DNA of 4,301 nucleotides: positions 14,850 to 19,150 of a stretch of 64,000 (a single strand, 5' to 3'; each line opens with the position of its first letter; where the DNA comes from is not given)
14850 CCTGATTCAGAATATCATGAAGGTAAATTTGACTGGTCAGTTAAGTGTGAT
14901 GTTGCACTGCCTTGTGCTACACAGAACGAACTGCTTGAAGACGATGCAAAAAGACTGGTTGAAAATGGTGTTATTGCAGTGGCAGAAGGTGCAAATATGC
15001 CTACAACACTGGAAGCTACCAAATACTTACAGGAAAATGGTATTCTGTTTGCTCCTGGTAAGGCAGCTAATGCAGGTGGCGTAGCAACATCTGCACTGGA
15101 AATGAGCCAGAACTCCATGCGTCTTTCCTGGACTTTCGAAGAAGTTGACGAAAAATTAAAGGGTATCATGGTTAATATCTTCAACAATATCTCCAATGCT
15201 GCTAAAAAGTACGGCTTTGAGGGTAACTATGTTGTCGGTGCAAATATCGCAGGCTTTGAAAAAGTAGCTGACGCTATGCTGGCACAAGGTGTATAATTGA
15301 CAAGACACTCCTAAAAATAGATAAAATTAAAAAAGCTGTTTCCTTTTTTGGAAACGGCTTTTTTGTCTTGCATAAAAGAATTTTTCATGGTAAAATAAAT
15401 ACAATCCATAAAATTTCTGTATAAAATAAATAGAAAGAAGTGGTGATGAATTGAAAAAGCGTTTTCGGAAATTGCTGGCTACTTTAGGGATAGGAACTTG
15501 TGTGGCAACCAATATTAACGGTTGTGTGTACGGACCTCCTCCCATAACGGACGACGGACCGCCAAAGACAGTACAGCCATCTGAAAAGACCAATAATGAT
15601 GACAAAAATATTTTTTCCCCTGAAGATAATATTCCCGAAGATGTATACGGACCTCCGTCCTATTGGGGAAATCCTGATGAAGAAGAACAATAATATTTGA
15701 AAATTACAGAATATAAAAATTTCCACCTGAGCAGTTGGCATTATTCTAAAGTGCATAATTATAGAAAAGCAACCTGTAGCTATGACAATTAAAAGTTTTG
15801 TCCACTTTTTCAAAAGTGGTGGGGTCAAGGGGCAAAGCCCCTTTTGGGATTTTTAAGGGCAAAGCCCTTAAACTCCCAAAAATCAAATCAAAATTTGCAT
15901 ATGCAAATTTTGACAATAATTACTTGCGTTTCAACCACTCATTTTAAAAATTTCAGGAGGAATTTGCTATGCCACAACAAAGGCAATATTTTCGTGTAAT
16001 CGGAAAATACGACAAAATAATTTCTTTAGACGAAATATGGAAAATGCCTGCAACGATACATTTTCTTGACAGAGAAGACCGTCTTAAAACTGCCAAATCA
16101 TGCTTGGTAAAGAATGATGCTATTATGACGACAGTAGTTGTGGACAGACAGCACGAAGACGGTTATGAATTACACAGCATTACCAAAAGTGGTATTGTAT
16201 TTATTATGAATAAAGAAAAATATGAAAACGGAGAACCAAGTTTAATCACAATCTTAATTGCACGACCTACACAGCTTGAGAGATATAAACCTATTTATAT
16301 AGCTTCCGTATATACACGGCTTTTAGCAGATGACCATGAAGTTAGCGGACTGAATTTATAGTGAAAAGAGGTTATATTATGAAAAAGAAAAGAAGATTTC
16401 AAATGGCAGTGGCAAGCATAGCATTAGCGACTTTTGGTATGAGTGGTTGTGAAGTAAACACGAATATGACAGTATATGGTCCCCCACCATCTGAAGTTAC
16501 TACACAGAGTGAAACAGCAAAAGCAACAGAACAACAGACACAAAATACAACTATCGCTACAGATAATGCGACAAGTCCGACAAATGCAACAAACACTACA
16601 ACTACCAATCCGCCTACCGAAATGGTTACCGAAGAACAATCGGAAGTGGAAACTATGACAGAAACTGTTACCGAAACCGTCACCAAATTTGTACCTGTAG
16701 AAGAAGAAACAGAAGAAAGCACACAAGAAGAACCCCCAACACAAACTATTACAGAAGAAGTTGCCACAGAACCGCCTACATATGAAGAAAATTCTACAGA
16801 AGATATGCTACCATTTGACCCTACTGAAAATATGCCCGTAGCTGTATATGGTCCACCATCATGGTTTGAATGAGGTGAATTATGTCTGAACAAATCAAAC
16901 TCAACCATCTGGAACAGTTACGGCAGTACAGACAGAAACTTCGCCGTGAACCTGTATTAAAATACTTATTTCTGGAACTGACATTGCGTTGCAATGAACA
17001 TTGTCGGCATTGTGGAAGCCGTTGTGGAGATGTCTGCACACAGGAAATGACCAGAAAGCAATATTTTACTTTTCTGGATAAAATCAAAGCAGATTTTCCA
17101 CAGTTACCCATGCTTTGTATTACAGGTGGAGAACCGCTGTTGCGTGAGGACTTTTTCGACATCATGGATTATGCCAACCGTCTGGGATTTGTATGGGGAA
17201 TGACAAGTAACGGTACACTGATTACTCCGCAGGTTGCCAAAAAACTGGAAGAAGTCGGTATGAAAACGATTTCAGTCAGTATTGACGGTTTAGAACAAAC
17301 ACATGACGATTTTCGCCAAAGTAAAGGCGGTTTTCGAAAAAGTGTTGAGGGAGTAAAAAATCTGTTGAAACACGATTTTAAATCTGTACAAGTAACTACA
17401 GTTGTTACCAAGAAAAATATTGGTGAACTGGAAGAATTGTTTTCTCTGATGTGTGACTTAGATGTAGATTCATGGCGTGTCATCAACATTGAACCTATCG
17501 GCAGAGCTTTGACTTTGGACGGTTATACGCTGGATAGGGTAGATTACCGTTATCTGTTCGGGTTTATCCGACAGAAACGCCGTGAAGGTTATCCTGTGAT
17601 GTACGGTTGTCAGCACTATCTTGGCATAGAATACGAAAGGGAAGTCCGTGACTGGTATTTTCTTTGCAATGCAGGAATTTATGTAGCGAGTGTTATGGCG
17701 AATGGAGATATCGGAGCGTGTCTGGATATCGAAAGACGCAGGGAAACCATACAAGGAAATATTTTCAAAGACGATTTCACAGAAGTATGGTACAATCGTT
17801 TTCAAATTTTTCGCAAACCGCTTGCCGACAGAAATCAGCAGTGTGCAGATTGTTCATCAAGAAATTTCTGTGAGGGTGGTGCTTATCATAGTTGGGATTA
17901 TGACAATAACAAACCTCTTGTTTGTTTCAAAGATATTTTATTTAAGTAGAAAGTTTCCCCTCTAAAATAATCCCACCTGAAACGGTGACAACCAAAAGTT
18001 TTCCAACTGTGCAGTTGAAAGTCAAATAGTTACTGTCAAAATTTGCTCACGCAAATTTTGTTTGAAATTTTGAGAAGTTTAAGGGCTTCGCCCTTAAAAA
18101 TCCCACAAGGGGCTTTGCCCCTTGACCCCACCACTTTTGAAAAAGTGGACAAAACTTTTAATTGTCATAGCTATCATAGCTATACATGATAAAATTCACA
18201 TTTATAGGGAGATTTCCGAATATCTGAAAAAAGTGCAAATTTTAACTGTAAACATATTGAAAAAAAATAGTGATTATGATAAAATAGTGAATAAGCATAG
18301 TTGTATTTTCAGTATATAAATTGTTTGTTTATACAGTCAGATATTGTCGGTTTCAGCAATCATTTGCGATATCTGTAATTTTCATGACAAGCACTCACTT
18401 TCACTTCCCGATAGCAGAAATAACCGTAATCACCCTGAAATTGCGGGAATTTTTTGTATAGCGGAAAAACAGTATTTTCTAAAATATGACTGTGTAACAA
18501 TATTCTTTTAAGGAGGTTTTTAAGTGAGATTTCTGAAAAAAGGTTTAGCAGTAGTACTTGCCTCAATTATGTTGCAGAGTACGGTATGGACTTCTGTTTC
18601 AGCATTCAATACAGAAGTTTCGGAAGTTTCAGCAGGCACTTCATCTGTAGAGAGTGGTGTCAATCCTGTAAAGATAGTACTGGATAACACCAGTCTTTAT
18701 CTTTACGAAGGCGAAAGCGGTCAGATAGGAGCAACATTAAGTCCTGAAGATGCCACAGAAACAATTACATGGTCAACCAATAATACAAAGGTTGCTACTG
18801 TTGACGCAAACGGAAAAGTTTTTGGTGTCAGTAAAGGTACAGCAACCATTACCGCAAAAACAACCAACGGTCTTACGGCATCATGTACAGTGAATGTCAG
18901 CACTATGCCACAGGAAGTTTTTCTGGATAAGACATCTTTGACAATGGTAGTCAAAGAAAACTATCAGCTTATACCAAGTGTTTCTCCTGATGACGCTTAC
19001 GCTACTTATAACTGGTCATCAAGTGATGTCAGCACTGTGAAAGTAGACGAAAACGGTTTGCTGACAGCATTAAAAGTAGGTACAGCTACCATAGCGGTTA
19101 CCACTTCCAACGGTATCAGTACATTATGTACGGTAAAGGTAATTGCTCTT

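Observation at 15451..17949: Radical SAM/SPASM enzyme paired with two paralogous lipoprotein-like proteins that carry VYGPPP and VYGPPS(W/Y) motifs at both ends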

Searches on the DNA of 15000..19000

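Call 82: search_rna_families(source=window, start=15000, end=19000, threshold=evalue, max_evalue=0.1)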
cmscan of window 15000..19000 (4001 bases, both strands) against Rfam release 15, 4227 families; matches with E-value up to 0.1: 0.
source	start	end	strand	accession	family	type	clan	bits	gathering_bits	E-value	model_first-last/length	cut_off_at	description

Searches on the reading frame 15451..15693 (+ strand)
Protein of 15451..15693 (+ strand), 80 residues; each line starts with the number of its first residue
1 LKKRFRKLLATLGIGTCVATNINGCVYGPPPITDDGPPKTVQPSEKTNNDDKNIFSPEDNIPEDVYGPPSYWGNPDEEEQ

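Call 3: search_protein_families(library=ncbifam, proteins=[window:15451-15693:+], max_evalue=0.01)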
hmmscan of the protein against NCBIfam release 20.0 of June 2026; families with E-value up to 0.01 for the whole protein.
window:15451-15693:+ (80 aa): 0 families

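Call 4: search_protein_families(library=pfam, proteins=[window:15451-15693:+], max_evalue=0.01)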
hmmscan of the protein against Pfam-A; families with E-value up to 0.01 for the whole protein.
window:15451-15693:+ (80 aa): 0 families

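Call 5: search_protein_families(library=ncbifam, proteins=[window:15451-15693:+], max_evalue=10)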
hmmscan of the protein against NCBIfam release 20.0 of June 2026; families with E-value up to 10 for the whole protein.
window:15451-15693:+ (80 aa): 0 families

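Call 27: find_homologous_proteins(query=A3, max_evalue=0.001)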
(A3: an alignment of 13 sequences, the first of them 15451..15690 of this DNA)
Query A3 (13 sequences) (80 aa, profile of the alignment): 983 proteins with E <= 0.001 among 8000 candidates; the best 120 are listed.
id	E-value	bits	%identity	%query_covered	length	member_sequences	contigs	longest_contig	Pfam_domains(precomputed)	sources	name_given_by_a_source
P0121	1.2e-34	137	41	85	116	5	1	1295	-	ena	-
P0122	1.6e-34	136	41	85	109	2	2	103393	-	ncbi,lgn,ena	-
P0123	3.2e-34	135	40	85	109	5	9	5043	-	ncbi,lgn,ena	-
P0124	1.7e-31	126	36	86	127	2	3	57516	-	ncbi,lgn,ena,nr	ncbi:MAG: hypothetical protein IJ740_04755 [Ruminococcus sp.]|nr:hypothetical protein [Ruminococcus 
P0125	3.3e-29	119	43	91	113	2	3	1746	-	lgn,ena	-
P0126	5.4e-29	118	34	90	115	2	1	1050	-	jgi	jgi:hypothetical protein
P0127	9.4e-29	118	43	66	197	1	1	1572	-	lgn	-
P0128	1.2e-28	117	35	96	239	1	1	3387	-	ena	-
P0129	5.2e-28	115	36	95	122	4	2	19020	-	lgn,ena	-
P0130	5.6e-28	115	34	91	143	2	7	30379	-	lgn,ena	-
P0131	6.7e-28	115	29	99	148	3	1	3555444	-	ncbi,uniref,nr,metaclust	ncbi:hypothetical protein [Ruminococcus sp. NK3A76]|uniref:hypothetical protein n=1 Tax=Ruminococcus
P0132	1.0e-26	111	44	89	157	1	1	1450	-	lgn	-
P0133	2.0e-26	110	39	98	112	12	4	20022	-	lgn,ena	-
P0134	2.5e-26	110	42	48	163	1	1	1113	-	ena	-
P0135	2.3e-24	103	38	95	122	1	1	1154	-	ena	-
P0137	5.5e-24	102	45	64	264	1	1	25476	PF05656.21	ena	-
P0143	2.6e-23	100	46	73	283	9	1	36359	PF05656.21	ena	-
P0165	1.6e-19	88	37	98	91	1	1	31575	-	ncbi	-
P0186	5.4e-17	80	99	100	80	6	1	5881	-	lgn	-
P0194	3.0e-16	77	32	90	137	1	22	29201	-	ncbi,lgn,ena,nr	ncbi:MAG: hypothetical protein IIY96_02885 [Lachnospiraceae bacterium]|nr:hypothetical protein [Lach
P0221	1.5e-15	75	36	80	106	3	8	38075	-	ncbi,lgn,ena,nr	ncbi:MAG: hypothetical protein IKG93_02175 [Clostridiales bacterium]|nr:hypothetical protein [Clostr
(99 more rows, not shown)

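Call 29: find_encoding_contigs(protein=P0143, flank=5000, max_places=3)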
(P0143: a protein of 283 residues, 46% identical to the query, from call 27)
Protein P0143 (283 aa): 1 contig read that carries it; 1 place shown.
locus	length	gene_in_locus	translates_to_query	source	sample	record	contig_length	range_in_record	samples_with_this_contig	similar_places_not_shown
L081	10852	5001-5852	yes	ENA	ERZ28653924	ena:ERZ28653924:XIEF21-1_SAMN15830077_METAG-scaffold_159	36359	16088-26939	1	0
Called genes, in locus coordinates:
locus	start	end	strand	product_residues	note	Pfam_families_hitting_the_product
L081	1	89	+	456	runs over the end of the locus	PF01266:DAO (faint), PF03486:HI0933_like (faint), PF07992:Pyr_redox_2 (faint), PF13738:Pyr_redox_3 (faint), PF21688:FAD-depend_C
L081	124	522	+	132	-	PF03061:4HBT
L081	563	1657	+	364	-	PF06347:SH3_4, PF08239:SH3_3, PF00877:NLPC_P60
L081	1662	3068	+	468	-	PF17125:Methyltr_RsmF_N, PF01189:Methyltr_RsmB-F, PF13847:Methyltransf_31 (weak), PF17126:RsmF_methylt_CI, PF13636:Methyltranf_PUA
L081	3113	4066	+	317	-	PF22698:Semialdhyde_dhC_1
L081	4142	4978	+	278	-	PF01553:Acyltransferase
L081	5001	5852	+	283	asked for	PF05656:DUF805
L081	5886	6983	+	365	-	PF04055:Radical_SAM, PF13186:SPASM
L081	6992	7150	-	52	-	-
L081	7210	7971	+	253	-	PF02146:SIR2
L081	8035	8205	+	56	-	PF06107:DUF951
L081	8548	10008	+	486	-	PF03062:MBOAT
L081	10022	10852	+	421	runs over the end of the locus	PF16822:ALGX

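Call 30: find_encoding_contigs(protein=P0137, flank=5000, max_places=3)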
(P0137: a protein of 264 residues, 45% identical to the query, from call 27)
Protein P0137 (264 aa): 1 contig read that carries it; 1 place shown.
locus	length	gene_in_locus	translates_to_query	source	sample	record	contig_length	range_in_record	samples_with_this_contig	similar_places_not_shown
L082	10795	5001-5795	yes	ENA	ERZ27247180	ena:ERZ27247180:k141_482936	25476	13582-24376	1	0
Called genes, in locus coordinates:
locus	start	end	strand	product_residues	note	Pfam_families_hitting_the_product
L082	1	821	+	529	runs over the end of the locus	-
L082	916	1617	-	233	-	PF13248:Zn_ribbon_3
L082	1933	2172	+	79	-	PF04226:Transgly_assoc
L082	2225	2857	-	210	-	PF04237:YjbR, PF01035:DNA_binding_1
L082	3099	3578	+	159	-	-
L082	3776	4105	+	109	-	-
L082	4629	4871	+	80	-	-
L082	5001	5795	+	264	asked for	PF05656:DUF805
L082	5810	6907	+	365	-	PF04055:Radical_SAM, PF13186:SPASM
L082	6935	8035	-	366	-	-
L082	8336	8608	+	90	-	PF01381:HTH_3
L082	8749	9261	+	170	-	-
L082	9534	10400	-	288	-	PF12833:HTH_18, PF00165:HTH_AraC (weak)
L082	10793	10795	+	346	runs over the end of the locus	PF01408:GFO_IDH_MocA, PF02894:GFO_IDH_MocA_C, PF22725:GFO_IDH_MocA_C3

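Call 37: search_protein_families(library=pfam, proteins=[P0143], max_evalue=0.1)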
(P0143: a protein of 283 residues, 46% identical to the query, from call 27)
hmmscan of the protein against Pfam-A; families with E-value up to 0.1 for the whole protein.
P0143 (283 aa): 2 families
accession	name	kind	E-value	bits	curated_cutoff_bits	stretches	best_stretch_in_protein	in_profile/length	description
PF05656.20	DUF805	-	3.6e-16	60.1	25.7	1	17-132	2-101/111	Protein of unknown function (DUF805)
PF00654.25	Voltage_CLC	-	0.082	12.5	24.8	0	21-141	156-269/346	Voltage gated chloride channel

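Call 67: find_encoding_contigs(protein=P0131, flank=2500, max_places=1)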
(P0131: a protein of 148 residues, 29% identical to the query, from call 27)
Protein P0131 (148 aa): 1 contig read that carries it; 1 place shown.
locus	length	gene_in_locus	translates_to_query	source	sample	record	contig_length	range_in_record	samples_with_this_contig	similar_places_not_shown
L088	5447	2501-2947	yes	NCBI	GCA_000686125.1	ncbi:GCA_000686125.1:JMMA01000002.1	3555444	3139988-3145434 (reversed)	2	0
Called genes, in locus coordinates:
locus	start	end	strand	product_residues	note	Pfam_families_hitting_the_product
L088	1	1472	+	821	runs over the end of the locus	PF09586:YfhO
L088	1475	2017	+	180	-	PF00293:NUDIX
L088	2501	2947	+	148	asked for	-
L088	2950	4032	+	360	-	PF04055:Radical_SAM, PF13186:SPASM (weak)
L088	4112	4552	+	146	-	-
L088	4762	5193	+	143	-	PF16804:DUF5071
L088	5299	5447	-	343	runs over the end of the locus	PF02543:Carbam_trans_N (faint), PF00814:TsaD, PF22521:HypF_C_2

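Call 68: find_encoding_contigs(protein=P0221, flank=2500, max_places=1)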
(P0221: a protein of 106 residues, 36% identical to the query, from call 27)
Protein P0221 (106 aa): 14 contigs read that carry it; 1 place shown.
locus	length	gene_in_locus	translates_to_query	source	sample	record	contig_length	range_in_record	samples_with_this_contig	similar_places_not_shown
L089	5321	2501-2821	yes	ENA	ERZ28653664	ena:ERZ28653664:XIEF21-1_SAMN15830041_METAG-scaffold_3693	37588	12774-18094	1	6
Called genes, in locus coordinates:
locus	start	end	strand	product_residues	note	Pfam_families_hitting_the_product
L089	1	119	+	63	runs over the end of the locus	-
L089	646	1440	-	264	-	PF06966:DUF1295, PF02544:Steroid_dh (weak)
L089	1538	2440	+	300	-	-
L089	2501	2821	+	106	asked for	-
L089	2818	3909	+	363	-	PF04055:Radical_SAM, PF13186:SPASM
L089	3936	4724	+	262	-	PF02811:PHP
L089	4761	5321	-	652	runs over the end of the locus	PF00331:Glyco_hydro_10, PF00561:Abhydrolase_1, PF12146:Hydrolase_4, PF12697:Abhydrolase_6 (weak)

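Call 69: find_encoding_contigs(protein=P0194, flank=2500, max_places=1)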
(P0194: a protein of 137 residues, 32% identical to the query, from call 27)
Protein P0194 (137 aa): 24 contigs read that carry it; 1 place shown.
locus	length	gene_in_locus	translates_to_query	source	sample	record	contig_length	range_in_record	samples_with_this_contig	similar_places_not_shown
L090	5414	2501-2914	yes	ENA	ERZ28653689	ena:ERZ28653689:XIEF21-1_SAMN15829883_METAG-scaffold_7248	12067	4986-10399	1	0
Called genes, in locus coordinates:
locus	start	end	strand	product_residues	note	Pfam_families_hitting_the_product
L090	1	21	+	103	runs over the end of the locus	PF00085:Thioredoxin, PF13098:Thioredoxin_2 (weak), PF13905:Thioredoxin_8 (faint)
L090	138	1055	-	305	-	PF02645:DegV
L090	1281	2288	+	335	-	PF06541:ABC_trans_CmpB, PF28006:HpsJ (faint)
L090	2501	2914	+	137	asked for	-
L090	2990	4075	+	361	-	PF04055:Radical_SAM, PF13186:SPASM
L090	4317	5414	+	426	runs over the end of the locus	PF01979:Amidohydro_1, PF12890:DHOase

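Call 70: find_encoding_contigs(protein=P0165, flank=2500, max_places=1)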
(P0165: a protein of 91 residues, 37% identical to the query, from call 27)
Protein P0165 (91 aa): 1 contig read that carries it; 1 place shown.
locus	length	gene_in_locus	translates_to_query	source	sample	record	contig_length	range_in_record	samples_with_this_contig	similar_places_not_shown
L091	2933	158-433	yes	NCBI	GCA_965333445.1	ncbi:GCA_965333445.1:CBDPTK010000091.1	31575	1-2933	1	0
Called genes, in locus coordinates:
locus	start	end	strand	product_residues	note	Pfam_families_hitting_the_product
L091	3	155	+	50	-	?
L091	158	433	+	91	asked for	-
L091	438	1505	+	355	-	PF04055:Radical_SAM, PF13186:SPASM (weak)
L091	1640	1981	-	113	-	PF02452:PemK_toxin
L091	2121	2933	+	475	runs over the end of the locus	PF01966:HD (faint)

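Call 71: search_protein_families(library=ncbifam, proteins=[P0131, P0221, P0143], max_evalue=0.01)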
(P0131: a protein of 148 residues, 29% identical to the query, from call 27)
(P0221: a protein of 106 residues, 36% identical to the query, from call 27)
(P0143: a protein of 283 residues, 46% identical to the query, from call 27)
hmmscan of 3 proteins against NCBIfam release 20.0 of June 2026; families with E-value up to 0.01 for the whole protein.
P0131 (148 aa): 0 families

P0221 (106 aa): 0 families

P0143 (283 aa): 0 families

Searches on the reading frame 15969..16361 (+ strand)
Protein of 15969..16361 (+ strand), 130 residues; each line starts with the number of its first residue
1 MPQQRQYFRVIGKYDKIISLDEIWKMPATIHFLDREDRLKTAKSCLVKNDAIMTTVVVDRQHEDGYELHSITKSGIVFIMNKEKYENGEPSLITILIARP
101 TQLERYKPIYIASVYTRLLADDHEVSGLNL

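Call 3: search_protein_families(library=ncbifam, proteins=[window:15969-16361:+], max_evalue=0.01)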
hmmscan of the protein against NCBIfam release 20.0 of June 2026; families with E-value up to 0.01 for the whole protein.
window:15969-16361:+ (130 aa): 0 families

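Call 4: search_protein_families(library=pfam, proteins=[window:15969-16361:+], max_evalue=0.01)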
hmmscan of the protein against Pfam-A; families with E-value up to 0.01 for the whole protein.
window:15969-16361:+ (130 aa): 0 families

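Call 5: search_protein_families(library=ncbifam, proteins=[window:15969-16361:+], max_evalue=10)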
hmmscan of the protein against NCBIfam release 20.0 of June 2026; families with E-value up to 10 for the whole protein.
window:15969-16361:+ (130 aa): 0 families

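Call 37: search_protein_families(library=pfam, proteins=[window:15969-16361:+], max_evalue=0.1)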
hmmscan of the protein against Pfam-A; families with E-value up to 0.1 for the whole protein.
window:15969-16361:+ (130 aa): 0 families

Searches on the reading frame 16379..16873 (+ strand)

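Call 3: search_protein_families(library=ncbifam, proteins=[window:16379-16873:+], max_evalue=0.01)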
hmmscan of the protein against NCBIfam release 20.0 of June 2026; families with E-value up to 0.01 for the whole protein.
window:16379-16873:+ (164 aa): 0 families

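Call 4: search_protein_families(library=pfam, proteins=[window:16379-16873:+], max_evalue=0.01)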
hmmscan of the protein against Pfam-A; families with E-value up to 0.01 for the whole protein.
window:16379-16873:+ (164 aa): 0 families

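Call 5: search_protein_families(library=ncbifam, proteins=[window:16379-16873:+], max_evalue=10)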
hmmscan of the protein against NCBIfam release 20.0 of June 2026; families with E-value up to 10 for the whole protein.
window:16379-16873:+ (164 aa): 25 families
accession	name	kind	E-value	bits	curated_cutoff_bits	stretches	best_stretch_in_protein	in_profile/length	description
NF047351.1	lipase_YSIRK_Sa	exception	0.071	11.4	650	1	5-131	9-133/704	YSIRK-targeted triacylglycerol lipase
NF043060.1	MAP_0585_fam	equivalog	0.11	12.5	170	1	24-132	18-156/319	MAP_0585 family protein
NF003117.0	PRK04036.1-2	equivalog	0.28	9.5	993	1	39-140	70-171/650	DNA-directed DNA polymerase II small subunit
NF004560.0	PRK05901.1-1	equivalog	0.34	10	711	1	42-130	28-119/516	RNA polymerase sigma factor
NF033909.1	opacity_OapA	exception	0.35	10.1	400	1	39-138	208-311/422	opacity-associated protein OapA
NF033645.1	pilus_FilE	exception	0.42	9.6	100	1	45-131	89-178/414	putative pilus assembly protein FilE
TIGR04526.1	predic_Ig_block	subfamily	0.42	9.4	150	1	43-139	33-125/693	putative immunoglobulin-blocking virulence protein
NF008854.0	PRK11892.1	equivalog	0.46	9.1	454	1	17-130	61-171/464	pyruvate dehydrogenase complex E1 component subunit beta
NF004561.0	PRK05901.1-3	equivalog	0.63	9.1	582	1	39-129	58-148/537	RNA polymerase sigma factor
NF040712.1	SepH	equivalog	0.82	9.4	40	1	42-132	221-312/351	septation protein SepH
NF058667.1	slr1353_fam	subfamily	0.83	9.9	100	1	45-123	101-176/239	slr1353 family protein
NF046048.1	NlpC_P60_DIP1281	equivalog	2.1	7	517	1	43-130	341-427/587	DIP1281 family NlpC/P60 protein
NF008975.0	PRK12323.1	equivalog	2.6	6.6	875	1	31-156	381-506/709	DNA polymerase III subunit gamma/tau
NF011512.0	PRK14950.1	equivalog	2.9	6.9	593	1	26-122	339-453/585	DNA polymerase III subunits gamma and tau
NF005942.0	PRK07994.1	equivalog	2.9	6.8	613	1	46-127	412-494/655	DNA polymerase III subunit gamma/tau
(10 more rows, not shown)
